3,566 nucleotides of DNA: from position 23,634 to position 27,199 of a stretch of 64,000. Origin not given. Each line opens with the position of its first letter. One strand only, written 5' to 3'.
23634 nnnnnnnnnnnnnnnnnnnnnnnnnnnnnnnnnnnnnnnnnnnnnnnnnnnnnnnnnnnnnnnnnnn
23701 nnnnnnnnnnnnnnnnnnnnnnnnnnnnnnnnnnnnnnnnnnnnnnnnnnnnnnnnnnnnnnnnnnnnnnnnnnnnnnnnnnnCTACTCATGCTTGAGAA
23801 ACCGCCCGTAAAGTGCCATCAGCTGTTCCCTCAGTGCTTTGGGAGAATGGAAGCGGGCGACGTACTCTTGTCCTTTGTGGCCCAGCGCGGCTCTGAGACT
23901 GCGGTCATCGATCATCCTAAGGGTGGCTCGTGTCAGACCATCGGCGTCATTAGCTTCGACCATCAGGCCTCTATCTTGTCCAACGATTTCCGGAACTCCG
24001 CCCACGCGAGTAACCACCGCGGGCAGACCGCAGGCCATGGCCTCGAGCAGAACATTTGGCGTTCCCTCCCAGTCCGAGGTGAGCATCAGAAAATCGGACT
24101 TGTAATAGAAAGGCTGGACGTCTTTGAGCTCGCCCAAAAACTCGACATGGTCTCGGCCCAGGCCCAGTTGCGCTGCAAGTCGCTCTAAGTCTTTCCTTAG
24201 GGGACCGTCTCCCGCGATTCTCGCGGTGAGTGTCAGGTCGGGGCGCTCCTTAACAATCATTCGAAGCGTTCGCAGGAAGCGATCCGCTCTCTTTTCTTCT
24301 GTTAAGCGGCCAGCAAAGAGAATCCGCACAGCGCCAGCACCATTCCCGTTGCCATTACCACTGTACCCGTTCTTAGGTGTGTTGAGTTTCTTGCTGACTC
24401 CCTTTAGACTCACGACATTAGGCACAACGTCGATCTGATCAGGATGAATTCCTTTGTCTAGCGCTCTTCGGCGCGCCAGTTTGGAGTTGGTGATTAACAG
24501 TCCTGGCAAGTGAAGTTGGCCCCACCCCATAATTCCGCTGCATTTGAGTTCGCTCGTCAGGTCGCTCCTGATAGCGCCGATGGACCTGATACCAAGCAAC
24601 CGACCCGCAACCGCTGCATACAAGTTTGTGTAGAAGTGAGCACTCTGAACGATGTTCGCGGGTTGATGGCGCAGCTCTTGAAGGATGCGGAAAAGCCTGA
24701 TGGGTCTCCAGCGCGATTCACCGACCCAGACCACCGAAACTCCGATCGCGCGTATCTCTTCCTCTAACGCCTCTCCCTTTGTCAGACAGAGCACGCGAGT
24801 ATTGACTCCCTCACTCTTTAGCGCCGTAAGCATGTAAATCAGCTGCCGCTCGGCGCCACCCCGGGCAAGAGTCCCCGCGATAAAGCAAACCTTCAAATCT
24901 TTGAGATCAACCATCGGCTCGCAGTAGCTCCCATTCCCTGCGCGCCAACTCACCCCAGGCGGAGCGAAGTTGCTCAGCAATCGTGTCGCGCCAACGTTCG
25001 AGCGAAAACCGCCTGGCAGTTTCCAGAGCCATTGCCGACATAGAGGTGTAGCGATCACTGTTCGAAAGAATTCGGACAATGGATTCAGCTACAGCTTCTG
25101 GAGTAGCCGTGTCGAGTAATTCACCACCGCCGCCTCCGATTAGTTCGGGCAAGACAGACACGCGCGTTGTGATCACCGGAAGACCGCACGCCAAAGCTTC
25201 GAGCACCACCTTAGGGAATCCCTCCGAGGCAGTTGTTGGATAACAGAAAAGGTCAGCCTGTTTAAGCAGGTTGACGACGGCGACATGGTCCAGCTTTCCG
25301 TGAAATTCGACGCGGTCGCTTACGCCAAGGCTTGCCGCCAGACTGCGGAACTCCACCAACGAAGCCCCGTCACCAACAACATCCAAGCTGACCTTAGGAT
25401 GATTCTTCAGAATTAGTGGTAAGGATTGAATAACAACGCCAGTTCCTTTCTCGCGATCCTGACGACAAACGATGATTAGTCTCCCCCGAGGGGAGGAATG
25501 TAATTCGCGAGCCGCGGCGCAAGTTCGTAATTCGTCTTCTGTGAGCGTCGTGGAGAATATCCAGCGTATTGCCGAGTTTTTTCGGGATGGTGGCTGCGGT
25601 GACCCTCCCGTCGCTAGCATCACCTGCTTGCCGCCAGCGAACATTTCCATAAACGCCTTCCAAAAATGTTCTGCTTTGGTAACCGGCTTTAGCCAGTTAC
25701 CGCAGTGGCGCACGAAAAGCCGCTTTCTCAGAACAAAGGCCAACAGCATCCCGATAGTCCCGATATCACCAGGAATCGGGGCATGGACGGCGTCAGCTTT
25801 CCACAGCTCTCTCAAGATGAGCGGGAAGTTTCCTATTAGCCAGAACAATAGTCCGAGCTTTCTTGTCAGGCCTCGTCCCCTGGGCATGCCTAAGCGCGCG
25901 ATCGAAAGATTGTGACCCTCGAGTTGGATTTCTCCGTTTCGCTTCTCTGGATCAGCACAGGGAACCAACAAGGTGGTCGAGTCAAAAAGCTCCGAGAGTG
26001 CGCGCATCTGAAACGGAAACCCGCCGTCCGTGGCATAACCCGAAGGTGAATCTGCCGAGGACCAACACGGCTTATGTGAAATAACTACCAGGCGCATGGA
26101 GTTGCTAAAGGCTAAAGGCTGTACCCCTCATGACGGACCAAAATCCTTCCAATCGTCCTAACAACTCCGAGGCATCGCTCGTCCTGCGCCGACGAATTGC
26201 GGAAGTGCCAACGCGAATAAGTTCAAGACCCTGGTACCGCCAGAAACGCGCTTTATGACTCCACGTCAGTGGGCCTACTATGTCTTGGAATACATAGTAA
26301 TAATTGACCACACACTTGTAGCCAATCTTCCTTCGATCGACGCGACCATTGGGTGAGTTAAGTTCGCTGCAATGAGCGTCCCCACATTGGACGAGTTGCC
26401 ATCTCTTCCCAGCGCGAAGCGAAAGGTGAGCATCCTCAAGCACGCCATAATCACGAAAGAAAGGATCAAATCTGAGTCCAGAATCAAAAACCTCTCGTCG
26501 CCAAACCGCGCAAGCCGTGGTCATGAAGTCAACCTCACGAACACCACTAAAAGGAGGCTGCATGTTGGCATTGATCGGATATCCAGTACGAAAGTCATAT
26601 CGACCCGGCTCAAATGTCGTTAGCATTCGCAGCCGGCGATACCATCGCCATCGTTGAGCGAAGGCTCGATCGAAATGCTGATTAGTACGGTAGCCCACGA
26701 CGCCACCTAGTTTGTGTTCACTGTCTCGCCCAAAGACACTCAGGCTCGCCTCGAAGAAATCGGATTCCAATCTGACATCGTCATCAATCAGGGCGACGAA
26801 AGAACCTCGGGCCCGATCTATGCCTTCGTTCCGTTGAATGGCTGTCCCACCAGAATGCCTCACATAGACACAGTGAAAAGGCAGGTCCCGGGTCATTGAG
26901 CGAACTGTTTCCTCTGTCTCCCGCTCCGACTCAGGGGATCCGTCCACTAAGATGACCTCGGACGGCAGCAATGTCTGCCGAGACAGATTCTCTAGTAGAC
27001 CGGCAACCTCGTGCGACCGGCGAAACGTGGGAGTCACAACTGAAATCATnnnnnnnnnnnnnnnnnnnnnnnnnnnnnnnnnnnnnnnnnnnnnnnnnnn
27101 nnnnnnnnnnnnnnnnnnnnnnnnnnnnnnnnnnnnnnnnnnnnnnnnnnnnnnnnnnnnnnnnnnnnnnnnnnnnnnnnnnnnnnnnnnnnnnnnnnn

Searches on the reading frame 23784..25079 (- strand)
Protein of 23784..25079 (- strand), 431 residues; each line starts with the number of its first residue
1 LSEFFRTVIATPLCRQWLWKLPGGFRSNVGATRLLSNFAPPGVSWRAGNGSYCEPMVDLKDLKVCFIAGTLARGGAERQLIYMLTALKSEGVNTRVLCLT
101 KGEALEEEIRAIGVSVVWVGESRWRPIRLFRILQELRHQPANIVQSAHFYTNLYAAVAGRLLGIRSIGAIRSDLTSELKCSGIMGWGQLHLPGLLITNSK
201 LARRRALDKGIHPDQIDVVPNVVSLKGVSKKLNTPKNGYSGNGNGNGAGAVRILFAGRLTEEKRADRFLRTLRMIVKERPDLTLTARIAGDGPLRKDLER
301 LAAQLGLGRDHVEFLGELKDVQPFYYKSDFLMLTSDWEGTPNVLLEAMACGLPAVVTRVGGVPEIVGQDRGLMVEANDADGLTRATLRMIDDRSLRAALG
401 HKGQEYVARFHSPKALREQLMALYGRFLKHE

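Call 46: search_protein_families(library=pfam, proteins=[window:23784-25079:-], max_evalue=0.001)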
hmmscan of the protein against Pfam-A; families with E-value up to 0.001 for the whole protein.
window:23784-25079:- (431 aa): 6 families
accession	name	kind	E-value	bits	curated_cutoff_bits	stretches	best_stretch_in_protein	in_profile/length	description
PF13692.12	Glyco_trans_1_4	-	3.1e-35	122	27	1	252-392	3-142/142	Glycosyl transferases group 1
PF00534.26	Glycos_transf_1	-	2.1e-32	112.4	26.4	1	252-405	17-171/172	Glycosyl transferases group 1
PF13439.12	Glyco_transf_4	-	2.6e-14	54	28.5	1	74-225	2-168/170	Glycosyltransferase Family 4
PF13579.12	Glyco_trans_4_4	-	2.6e-10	41.3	29.7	1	74-221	1-157/158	Glycosyl transferase 4-like domain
PF20706.3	GT4-conflict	-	7.4e-07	28.9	26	1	247-421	194-373/385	Family 4 Glycosyltransferase in conflict systems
PF13524.12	Glyco_trans_1_2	-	4.7e-06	27.1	25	1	285-421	16-143/144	Glycosyl transferase-like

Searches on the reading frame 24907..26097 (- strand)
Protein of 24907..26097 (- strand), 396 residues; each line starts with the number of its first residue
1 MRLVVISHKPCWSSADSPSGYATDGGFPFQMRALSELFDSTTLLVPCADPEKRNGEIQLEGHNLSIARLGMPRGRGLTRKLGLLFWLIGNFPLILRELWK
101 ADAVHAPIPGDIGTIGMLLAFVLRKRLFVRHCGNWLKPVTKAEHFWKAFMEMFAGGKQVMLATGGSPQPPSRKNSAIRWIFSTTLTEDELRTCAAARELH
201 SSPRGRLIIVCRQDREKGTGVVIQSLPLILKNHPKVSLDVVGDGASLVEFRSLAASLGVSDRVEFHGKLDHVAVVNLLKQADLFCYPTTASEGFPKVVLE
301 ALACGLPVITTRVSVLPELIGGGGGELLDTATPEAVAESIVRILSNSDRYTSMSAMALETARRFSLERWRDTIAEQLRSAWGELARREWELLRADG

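Call 46: search_protein_families(library=pfam, proteins=[window:24907-26097:-], max_evalue=0.001)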
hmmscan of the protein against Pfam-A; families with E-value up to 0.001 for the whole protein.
window:24907-26097:- (396 aa): 5 families
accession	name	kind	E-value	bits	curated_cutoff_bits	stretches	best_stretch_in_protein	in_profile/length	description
PF00534.26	Glycos_transf_1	-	1.5e-32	112.9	26.4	1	206-355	17-167/172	Glycosyl transferases group 1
PF13692.12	Glyco_trans_1_4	-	2.6e-28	99.5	27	1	206-346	3-142/142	Glycosyl transferases group 1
PF20706.3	GT4-conflict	-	1.2e-05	24.9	26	1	270-378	271-356/385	Family 4 Glycosyltransferase in conflict systems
PF13524.12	Glyco_trans_1_2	-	0.0001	22.7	25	1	231-362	10-130/144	Glycosyl transferase-like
PF13579.12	Glyco_trans_4_4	-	0.00036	21.4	29.7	0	31-132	11-101/158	Glycosyl transferase 4-like domain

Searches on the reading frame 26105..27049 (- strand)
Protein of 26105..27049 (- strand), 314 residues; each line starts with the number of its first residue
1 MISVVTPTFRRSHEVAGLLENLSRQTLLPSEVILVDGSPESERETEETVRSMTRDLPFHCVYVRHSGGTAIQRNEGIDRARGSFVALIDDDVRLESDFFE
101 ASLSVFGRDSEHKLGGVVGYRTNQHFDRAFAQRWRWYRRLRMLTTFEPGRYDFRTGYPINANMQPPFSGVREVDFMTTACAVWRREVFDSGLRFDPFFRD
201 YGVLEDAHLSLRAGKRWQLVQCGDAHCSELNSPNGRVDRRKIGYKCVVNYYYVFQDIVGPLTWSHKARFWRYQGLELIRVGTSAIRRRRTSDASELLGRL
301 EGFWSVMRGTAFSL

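Call 46: search_protein_families(library=pfam, proteins=[window:26105-27049:-], max_evalue=0.001)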
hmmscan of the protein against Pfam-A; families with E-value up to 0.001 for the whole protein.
window:26105-27049:- (314 aa): 3 families
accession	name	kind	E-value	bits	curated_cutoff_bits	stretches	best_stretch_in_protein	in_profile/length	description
PF00535.33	Glycos_transf_2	-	1.4e-15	58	23.3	1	3-144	1-144/168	Glycosyl transferase family 2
PF13641.12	Glyco_tranf_2_3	-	4.8e-13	50.1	27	1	2-216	3-197/230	Glycosyltransferase like family 2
PF13632.12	Glyco_trans_2_3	-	0.00084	19.6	27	0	85-239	2-132/198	Glycosyl transferase family group 2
